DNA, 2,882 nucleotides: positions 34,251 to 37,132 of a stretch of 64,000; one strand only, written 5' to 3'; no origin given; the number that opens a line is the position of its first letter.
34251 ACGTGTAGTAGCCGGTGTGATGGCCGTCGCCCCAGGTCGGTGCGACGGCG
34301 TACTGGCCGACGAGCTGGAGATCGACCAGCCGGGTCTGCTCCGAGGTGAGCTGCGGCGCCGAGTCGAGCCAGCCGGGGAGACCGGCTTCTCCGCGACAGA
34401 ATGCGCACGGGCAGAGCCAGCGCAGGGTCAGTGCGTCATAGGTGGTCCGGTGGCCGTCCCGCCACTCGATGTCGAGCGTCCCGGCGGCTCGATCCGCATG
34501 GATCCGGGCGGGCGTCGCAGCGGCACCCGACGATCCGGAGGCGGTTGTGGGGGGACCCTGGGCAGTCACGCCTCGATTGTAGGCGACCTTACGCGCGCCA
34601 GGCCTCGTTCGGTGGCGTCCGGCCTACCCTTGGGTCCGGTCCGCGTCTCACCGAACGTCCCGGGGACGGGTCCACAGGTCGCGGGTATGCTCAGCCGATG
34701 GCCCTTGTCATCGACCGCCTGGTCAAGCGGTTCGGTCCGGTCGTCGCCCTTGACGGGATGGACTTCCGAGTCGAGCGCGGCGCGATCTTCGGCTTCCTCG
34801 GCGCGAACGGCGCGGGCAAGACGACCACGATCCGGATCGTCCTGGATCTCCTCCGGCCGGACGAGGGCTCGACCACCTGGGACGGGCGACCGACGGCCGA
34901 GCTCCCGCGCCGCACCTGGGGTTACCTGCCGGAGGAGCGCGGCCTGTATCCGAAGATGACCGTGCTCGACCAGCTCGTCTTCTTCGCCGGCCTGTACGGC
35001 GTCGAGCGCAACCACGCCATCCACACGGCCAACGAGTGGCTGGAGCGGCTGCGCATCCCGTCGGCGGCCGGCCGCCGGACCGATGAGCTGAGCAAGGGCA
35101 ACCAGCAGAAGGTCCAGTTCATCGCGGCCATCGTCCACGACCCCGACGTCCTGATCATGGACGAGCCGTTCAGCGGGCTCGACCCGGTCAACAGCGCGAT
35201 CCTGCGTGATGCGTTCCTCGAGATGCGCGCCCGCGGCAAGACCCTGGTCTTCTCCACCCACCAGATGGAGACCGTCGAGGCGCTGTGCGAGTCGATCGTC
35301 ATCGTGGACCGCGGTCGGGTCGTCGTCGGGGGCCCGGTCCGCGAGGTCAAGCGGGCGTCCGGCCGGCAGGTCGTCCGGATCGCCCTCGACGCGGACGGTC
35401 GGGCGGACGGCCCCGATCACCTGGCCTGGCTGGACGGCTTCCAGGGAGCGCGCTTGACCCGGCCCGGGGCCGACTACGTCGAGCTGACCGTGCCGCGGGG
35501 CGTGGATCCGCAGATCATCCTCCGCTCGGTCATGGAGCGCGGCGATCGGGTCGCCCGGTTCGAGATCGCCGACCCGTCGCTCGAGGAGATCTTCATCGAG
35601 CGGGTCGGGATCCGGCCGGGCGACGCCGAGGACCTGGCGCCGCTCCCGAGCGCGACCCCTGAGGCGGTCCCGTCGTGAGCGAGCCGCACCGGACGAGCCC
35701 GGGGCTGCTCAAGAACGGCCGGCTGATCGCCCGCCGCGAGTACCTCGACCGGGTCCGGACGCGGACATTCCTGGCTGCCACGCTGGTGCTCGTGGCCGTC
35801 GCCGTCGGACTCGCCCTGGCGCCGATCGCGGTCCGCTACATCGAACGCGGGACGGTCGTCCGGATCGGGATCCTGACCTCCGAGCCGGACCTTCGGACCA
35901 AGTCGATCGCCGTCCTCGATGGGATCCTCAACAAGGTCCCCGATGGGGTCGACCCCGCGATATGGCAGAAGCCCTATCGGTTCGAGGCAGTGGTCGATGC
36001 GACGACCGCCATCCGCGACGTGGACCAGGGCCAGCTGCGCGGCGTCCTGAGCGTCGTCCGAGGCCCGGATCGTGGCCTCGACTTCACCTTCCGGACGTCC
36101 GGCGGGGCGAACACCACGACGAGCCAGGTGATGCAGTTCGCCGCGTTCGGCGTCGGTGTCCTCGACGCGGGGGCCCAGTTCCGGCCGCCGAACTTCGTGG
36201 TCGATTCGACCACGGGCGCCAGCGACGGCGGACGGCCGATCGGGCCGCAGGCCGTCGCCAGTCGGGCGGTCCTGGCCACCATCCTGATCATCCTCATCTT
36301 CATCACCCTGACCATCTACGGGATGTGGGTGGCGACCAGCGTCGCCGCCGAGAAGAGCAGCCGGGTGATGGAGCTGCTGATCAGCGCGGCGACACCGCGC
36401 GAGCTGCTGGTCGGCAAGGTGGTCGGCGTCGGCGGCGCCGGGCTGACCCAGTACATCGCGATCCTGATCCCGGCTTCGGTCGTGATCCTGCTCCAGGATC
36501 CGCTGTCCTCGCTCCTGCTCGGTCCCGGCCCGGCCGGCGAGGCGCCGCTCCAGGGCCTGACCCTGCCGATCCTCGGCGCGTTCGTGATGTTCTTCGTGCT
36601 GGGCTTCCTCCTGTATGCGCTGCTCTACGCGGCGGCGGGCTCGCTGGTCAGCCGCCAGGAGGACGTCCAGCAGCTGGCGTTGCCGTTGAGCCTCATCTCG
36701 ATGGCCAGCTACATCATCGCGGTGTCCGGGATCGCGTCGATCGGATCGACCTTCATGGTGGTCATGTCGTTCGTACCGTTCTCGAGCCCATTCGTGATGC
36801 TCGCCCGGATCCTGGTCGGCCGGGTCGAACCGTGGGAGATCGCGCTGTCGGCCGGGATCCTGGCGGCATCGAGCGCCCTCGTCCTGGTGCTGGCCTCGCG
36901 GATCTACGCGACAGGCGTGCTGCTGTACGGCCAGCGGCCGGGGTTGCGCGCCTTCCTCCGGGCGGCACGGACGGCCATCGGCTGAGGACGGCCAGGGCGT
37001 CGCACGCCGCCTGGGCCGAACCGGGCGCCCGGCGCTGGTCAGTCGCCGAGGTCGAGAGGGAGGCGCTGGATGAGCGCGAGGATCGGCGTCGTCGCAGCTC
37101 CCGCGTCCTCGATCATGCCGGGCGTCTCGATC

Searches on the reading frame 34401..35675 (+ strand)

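Call 53: search_protein_families(library=pfam, proteins=[window:34401-35675:+], max_evalue=0.001)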
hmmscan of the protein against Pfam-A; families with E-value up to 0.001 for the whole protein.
window:34401-35675:+ (425 aa): 3 families
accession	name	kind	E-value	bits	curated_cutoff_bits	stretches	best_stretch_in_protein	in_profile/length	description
PF00005.33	ABC_tran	-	3.6e-27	96.1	25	1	117-257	1-136/137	ABC transporter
PF13304.12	AAA_21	-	3.1e-13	50.9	27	1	228-292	236-303/304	AAA domain, putative AbiEii toxin, Type IV TA system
PF13732.12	DrrA1-3_C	-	1.6e-11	45.2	27.4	1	311-402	1-81/81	ATP-binding protein DrrA1-3-like, C-terminal domain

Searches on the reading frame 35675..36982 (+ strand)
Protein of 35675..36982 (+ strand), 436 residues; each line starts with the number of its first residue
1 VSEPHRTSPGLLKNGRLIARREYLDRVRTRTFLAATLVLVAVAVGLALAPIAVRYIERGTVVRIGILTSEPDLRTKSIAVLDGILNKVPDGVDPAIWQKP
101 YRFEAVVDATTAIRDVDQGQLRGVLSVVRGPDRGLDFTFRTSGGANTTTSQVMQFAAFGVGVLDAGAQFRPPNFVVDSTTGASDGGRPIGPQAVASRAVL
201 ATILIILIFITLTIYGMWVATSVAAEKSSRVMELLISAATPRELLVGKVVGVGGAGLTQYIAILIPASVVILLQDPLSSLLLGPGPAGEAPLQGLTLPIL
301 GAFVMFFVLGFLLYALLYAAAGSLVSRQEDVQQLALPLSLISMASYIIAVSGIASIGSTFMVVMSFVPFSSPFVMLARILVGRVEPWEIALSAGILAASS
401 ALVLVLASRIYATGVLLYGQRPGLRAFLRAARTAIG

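Call 53: search_protein_families(library=pfam, proteins=[window:35675-36982:+], max_evalue=0.001)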
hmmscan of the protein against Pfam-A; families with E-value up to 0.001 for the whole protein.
window:35675-36982:+ (436 aa): 1 family
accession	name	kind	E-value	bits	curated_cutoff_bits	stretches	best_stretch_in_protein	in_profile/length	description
PF12698.13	ABC2_membrane_3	-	9.8e-36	124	31.6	1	102-408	60-346/347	ABC-2 family transporter protein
